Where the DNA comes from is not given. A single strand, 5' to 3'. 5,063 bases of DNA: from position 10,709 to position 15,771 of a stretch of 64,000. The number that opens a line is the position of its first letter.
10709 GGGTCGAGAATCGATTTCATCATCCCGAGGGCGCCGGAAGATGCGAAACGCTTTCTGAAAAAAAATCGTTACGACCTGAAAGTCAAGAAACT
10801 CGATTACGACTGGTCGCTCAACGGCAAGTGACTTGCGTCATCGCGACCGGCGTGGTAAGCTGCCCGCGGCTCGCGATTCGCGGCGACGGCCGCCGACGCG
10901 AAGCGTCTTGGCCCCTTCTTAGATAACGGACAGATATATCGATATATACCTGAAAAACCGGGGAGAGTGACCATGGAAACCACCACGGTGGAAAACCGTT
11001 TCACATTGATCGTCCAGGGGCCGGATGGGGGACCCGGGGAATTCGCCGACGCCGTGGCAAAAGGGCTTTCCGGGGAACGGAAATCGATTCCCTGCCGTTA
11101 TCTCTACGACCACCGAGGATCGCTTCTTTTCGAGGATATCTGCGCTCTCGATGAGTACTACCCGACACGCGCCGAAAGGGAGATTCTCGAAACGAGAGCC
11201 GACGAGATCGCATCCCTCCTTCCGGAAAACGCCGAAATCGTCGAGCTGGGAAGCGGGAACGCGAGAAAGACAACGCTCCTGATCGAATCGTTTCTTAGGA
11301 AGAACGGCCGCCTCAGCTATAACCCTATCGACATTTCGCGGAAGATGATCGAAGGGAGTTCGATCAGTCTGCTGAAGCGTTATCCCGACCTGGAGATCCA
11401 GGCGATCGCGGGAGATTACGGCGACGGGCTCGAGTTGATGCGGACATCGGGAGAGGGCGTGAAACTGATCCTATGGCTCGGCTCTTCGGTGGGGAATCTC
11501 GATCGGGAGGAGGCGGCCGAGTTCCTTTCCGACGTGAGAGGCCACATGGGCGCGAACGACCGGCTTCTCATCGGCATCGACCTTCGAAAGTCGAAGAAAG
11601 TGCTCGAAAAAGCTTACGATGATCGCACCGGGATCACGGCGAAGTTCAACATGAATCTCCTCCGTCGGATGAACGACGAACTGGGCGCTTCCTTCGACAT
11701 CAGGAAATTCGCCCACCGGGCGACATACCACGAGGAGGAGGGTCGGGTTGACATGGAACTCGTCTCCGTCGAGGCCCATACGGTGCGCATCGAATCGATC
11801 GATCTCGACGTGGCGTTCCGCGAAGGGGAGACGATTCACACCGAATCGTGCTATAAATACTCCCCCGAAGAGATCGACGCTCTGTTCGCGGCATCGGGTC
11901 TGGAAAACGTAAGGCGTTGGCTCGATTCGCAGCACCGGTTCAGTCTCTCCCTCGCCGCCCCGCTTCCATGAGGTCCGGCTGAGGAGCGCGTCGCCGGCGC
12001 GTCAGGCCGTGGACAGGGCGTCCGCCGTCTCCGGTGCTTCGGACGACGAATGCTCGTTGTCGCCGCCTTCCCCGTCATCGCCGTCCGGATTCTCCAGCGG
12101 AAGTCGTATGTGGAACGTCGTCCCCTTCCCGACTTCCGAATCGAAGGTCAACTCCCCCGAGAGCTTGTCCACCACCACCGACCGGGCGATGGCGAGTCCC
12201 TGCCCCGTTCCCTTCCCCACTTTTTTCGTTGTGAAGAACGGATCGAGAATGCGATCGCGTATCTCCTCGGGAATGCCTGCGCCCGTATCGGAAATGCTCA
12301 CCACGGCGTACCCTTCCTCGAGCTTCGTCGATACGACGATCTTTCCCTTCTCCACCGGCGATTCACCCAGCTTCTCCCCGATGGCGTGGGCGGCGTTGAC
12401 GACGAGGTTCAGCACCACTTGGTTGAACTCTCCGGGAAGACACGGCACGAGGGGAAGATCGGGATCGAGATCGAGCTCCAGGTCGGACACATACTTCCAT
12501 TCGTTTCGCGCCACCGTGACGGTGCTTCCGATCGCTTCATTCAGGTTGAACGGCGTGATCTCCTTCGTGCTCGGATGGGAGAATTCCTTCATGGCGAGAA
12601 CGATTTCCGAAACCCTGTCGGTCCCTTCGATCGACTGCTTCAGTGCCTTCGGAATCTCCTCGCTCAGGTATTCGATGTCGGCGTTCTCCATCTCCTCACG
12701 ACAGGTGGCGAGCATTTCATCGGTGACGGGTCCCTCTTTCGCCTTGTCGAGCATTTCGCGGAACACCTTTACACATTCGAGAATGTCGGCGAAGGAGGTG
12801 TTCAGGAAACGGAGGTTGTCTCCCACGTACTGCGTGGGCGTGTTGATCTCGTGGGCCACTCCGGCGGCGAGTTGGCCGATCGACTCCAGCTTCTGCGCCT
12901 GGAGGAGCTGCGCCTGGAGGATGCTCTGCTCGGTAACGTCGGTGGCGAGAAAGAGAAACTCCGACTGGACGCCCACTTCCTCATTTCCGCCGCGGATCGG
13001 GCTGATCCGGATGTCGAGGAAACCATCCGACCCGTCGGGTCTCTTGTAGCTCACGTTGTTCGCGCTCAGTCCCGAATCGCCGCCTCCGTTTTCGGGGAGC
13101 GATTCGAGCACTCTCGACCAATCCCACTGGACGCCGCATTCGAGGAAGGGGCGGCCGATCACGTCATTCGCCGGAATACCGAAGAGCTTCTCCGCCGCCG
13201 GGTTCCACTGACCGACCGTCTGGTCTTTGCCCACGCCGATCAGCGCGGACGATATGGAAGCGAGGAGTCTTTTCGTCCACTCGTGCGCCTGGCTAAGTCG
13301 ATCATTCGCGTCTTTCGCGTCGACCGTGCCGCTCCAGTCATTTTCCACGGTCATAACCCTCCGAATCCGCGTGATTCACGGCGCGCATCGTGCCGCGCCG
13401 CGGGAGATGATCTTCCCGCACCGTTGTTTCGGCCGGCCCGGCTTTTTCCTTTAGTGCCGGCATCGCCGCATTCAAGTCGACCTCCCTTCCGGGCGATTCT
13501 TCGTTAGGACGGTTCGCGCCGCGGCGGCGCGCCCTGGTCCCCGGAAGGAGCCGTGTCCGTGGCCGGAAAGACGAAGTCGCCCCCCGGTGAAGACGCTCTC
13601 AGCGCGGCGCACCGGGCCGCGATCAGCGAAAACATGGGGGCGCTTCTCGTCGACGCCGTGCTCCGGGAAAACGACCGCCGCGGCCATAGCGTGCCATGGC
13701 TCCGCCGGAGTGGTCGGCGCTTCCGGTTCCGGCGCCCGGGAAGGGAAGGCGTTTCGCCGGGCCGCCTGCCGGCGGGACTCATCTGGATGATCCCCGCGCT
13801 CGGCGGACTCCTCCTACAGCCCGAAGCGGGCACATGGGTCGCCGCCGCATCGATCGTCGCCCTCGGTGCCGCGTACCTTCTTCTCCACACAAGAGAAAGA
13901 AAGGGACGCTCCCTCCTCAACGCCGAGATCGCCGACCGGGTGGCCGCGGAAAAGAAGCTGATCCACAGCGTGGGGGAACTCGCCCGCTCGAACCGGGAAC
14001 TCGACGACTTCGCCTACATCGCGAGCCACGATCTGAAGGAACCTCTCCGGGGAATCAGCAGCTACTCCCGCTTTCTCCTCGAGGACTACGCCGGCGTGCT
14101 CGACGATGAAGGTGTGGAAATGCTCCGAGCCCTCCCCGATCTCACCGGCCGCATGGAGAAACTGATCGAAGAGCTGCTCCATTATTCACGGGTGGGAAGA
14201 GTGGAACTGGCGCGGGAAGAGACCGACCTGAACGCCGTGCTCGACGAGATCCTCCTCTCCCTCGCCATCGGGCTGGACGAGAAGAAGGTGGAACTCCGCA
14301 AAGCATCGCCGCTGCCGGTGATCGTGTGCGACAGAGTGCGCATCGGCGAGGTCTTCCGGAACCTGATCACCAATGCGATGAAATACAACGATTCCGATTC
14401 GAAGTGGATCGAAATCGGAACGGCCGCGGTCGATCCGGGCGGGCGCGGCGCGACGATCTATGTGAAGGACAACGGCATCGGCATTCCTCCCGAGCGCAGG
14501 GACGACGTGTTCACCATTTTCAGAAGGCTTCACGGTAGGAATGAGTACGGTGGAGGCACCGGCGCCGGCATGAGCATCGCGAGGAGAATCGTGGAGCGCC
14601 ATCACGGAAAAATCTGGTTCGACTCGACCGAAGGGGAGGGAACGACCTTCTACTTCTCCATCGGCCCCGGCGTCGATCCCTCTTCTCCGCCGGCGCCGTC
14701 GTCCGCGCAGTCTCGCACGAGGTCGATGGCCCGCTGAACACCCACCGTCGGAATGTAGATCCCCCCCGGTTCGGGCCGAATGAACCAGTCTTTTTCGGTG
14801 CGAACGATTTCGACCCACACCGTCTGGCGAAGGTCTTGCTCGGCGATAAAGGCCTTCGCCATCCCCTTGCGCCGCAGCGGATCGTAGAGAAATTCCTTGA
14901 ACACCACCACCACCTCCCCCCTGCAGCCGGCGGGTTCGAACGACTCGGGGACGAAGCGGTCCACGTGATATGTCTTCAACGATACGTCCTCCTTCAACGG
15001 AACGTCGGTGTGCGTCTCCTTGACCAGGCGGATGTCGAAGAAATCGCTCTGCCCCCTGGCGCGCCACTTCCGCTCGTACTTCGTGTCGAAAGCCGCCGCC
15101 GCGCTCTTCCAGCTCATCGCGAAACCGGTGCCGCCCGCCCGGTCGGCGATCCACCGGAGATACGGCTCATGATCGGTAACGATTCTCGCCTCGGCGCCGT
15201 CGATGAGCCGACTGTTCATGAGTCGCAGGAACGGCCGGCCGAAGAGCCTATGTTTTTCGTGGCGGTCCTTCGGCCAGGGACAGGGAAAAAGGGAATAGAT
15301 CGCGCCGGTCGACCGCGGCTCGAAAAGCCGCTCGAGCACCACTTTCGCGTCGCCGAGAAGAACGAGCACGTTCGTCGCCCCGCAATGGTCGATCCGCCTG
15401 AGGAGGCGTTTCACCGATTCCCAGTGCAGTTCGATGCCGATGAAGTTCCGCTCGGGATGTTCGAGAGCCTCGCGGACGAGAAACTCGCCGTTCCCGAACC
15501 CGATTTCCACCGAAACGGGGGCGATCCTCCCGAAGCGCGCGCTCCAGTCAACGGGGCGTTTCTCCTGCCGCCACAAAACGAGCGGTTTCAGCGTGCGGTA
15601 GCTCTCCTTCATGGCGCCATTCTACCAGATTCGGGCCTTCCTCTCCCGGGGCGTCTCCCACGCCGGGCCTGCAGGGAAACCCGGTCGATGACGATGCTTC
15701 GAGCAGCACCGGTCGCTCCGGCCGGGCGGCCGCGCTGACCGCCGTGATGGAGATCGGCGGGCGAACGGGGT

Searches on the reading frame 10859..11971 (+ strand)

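Call 27: search_protein_families(library=pfam, proteins=[window:10859-11971:+], max_evalue=0.0001)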
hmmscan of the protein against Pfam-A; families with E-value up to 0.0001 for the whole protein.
window:10859-11971:+ (370 aa): 1 family
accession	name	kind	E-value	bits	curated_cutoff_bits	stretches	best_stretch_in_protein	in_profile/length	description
PF10017.15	Methyltransf_33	-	4.4e-107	358.1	23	1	63-366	2-302/304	Histidine-specific methyltransferase, SAM-dependent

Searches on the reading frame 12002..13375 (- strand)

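Call 27: search_protein_families(library=pfam, proteins=[window:12002-13375:-], max_evalue=0.0001)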
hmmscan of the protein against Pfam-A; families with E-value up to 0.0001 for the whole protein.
window:12002-13375:- (457 aa): 3 families
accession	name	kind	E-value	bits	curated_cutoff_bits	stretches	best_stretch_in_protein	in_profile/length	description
PF02518.31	HATPase_c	-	1.8e-23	83.5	26.4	1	317-428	6-110/111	Histidine kinase-, DNA gyrase B-, and HSP90-like ATPase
PF00989.32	PAS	-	1.1e-06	29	22.6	1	35-135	4-105/113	PAS fold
PF13426.13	PAS_9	-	3.8e-06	27.6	27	1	50-149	9-103/103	PAS domain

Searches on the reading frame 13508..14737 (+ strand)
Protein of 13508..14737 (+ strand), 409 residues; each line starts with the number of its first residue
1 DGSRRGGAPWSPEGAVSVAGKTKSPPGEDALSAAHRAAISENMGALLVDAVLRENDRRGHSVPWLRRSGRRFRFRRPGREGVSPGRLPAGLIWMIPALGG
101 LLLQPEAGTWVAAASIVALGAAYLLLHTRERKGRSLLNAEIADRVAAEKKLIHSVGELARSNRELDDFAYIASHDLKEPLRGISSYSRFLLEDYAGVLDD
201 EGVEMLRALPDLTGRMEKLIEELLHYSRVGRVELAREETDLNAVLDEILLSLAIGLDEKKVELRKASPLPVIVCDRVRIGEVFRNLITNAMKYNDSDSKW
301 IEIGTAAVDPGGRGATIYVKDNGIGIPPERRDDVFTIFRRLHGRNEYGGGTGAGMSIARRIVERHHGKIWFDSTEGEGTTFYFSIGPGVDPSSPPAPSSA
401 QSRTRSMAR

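Call 27: search_protein_families(library=pfam, proteins=[window:13508-14737:+], max_evalue=0.0001)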
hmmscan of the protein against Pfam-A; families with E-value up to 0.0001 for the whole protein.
window:13508-14737:+ (409 aa): 2 families
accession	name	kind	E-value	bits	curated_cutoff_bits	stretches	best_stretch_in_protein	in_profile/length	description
PF02518.31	HATPase_c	-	3.3e-26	92.4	26.4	1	275-385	2-107/111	Histidine kinase-, DNA gyrase B-, and HSP90-like ATPase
PF00512.31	HisKA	-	5.5e-10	39.6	26.9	1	165-229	2-63/66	His Kinase A (phospho-acceptor) domain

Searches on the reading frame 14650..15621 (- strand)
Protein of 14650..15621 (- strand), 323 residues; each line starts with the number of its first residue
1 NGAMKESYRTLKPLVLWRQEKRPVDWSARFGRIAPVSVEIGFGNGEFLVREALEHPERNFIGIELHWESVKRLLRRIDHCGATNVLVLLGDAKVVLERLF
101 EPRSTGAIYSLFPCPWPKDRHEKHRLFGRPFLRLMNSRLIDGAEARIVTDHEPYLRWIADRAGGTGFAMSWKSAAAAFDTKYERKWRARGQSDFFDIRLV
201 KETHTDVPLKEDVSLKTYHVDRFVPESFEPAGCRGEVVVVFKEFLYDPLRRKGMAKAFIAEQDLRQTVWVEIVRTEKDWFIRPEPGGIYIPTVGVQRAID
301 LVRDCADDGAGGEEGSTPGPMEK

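Call 28: search_protein_families(library=pfam, proteins=[window:14650-15621:-], max_evalue=0.0001)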
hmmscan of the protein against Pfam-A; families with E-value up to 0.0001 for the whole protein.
window:14650-15621:- (323 aa): 1 family
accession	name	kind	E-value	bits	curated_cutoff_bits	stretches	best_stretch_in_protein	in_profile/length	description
PF02390.23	Methyltransf_4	-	1.6e-36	125.8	24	1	34-192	2-169/173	Putative methyltransferase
